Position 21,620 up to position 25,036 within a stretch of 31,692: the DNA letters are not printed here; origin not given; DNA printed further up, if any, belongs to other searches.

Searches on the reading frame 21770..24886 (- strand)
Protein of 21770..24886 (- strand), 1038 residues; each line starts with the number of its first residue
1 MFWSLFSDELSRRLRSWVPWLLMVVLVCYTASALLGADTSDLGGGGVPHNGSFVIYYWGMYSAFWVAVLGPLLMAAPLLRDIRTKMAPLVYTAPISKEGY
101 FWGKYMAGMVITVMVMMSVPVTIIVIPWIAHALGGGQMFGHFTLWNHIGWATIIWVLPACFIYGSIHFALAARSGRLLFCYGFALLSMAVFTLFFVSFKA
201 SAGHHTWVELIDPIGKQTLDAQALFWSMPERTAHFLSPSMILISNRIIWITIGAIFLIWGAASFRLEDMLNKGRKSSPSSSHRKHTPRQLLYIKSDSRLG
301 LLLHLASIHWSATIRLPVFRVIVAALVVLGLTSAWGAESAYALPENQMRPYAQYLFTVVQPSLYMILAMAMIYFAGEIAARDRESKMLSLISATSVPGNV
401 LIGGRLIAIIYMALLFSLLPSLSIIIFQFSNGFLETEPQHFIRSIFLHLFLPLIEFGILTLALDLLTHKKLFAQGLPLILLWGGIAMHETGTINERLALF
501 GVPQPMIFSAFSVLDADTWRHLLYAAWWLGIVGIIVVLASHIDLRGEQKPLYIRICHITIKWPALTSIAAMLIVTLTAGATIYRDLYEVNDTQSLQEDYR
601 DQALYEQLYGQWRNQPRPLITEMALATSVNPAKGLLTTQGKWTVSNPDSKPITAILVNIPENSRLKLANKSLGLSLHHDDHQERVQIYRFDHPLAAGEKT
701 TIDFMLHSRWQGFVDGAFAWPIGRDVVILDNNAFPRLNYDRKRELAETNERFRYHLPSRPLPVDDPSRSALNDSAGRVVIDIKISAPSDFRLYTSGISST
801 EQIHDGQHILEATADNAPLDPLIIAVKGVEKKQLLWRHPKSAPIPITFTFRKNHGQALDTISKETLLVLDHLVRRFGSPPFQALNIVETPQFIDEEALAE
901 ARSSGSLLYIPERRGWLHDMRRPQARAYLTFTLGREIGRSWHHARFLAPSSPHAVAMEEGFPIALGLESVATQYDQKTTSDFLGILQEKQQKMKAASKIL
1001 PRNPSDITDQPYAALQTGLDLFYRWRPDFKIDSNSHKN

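Call 31: search_protein_families(library=pfam, proteins=[window:21770-24886:-], max_evalue=0.001)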
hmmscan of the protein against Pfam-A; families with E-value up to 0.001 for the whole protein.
window:21770-24886:- (1038 aa): 1 family
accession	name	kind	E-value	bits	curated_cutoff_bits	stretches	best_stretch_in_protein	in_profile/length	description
PF12730.13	ABC2_membrane_4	-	0.00054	20.4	27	0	321-466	17-161/179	ABC-2 family transporter protein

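Call 93: search_protein_families(library=padloc, proteins=[window:21770-24886:-], max_evalue=0.01)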
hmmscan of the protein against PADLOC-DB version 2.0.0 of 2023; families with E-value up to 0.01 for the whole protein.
window:21770-24886:- (1038 aa): 0 families
